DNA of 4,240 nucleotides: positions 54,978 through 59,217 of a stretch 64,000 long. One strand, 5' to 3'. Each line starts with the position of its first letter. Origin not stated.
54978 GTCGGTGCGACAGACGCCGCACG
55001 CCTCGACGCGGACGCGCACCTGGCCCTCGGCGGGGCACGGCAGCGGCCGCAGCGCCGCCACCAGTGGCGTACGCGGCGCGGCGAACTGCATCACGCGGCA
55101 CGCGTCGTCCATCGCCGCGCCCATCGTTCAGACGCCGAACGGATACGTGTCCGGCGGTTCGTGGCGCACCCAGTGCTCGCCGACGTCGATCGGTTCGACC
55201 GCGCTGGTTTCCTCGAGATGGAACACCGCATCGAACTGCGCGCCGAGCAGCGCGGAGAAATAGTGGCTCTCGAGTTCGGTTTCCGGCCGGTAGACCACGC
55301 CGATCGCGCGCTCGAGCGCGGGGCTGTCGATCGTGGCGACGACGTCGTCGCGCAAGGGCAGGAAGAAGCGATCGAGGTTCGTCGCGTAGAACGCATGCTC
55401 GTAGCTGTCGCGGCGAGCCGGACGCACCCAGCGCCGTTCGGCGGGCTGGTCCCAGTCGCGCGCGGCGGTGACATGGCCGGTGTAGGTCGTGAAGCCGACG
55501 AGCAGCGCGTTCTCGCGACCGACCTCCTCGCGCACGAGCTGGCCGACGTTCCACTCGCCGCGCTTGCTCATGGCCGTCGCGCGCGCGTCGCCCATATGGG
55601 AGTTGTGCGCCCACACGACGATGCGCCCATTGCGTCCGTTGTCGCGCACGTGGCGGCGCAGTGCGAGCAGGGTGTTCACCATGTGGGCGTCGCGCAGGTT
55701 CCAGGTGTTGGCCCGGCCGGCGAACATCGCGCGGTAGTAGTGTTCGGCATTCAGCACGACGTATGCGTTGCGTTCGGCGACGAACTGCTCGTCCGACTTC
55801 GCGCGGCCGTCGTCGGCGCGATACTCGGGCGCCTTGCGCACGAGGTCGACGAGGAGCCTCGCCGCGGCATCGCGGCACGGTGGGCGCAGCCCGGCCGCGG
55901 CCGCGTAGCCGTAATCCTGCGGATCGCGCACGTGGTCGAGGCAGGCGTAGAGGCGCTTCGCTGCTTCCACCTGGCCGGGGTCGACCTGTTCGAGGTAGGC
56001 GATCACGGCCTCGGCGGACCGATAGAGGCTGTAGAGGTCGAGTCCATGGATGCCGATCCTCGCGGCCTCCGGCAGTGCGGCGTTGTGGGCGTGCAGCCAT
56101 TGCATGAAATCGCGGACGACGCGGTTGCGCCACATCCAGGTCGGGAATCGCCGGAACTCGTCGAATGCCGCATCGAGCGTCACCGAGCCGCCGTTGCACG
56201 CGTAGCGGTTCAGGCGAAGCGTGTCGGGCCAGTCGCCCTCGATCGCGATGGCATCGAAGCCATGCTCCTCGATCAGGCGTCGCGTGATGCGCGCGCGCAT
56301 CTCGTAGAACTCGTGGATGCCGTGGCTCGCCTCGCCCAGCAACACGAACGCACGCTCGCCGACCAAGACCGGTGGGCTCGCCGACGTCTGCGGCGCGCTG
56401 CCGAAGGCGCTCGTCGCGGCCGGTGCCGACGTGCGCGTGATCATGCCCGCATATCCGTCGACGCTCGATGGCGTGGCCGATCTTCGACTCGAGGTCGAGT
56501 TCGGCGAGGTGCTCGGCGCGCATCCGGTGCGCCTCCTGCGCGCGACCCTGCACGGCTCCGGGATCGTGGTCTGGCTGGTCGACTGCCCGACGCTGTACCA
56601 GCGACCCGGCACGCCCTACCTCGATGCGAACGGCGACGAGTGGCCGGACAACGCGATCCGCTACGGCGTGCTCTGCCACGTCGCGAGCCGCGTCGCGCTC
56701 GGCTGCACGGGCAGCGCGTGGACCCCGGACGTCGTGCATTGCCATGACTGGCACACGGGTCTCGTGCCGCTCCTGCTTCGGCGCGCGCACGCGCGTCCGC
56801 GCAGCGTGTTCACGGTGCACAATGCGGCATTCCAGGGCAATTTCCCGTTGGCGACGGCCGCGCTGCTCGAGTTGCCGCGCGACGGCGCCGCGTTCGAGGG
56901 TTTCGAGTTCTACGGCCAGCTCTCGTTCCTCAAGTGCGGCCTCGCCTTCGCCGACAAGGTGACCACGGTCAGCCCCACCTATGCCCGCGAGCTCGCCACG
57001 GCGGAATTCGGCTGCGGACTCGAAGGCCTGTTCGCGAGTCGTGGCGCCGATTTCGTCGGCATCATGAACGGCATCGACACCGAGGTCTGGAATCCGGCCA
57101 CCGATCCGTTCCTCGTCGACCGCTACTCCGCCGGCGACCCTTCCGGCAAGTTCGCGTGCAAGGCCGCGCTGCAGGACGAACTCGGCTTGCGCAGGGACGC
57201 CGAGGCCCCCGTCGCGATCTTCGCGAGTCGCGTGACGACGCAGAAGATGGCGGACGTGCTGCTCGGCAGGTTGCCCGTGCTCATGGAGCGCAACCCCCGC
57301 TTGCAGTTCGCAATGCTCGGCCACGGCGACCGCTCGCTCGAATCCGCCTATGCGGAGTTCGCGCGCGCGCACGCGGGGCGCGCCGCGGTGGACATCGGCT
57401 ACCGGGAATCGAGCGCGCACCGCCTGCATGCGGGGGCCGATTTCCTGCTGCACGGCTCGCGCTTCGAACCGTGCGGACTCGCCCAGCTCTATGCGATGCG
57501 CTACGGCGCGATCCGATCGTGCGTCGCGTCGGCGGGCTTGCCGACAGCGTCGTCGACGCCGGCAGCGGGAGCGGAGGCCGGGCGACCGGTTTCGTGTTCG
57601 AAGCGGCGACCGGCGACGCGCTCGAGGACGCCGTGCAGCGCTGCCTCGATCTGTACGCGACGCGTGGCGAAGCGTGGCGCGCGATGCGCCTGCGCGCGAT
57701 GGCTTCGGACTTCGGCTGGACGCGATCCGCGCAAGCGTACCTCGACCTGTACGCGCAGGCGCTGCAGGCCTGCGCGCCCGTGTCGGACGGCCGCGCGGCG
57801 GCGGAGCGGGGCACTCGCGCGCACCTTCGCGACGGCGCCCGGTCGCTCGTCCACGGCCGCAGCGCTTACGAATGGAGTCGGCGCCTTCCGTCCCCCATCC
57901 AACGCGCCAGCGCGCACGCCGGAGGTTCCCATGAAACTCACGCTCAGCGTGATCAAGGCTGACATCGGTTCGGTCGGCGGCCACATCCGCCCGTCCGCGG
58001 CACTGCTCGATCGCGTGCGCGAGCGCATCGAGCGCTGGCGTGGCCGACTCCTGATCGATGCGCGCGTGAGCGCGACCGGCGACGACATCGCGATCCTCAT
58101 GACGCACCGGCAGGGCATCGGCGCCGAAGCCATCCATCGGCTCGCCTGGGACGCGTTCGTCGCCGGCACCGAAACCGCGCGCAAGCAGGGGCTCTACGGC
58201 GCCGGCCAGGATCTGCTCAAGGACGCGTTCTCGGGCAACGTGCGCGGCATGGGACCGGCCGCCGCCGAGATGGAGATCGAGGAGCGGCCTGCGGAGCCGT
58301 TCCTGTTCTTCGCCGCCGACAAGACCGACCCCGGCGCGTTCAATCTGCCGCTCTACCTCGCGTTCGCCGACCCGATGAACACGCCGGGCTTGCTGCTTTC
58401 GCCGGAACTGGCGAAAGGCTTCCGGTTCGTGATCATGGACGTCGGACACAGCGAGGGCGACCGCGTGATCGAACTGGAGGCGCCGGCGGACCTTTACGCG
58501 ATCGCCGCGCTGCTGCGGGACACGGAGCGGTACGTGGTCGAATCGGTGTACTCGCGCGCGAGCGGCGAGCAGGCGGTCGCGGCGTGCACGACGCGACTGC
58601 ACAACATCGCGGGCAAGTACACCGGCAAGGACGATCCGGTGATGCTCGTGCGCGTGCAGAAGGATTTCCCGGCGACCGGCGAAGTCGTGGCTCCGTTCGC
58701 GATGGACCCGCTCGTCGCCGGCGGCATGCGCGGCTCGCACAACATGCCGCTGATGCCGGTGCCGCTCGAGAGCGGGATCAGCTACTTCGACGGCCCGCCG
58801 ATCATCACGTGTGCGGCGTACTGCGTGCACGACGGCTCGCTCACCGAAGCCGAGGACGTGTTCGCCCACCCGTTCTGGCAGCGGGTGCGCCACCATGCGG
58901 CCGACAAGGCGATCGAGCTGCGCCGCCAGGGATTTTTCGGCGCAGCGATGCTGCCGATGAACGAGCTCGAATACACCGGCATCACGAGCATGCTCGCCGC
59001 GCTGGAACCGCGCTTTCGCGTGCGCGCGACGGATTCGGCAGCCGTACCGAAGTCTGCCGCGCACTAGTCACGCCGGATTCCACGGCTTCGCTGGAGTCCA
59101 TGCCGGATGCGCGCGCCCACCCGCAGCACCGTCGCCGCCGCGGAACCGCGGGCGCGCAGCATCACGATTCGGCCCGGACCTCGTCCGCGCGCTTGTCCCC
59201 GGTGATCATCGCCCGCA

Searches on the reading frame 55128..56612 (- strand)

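Call 11: search_protein_families(library=pfam, proteins=[window:55128-56612:-], max_evalue=0.001)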
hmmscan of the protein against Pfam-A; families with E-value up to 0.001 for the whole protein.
window:55128-56612:- (494 aa): 1 family
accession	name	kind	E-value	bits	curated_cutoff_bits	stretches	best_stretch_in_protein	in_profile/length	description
PF05139.19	Erythro_esteras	-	7.7e-124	414.4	26.4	1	114-469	1-358/358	Erythromycin esterase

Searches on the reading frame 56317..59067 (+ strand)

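Call 12: search_protein_families(library=pfam, proteins=[window:56317-59067:+], max_evalue=0.001)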
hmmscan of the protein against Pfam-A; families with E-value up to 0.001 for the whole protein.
window:56317-59067:+ (916 aa): 6 families
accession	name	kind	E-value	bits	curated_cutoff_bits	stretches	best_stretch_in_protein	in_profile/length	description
PF01950.21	FBPase_3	-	8.5e-155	515.8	25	1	540-901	1-361/361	Fructose-1,6-bisphosphatase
PF08323.17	Glyco_transf_5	-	2e-69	234.4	22.7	1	16-239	13-237/239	Starch synthase catalytic domain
PF13439.12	Glyco_transf_4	-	3.1e-09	37.5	28.5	1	135-228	71-150/170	Glycosyltransferase Family 4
PF13579.12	Glyco_trans_4_4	-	5.6e-09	37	29.7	1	19-228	1-144/158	Glycosyl transferase 4-like domain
PF13692.12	Glyco_trans_1_4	-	8.3e-05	23.3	27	1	298-398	2-101/142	Glycosyl transferases group 1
PF00534.26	Glycos_transf_1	-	0.00042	20.3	26.4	1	294-399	12-118/172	Glycosyl transferases group 1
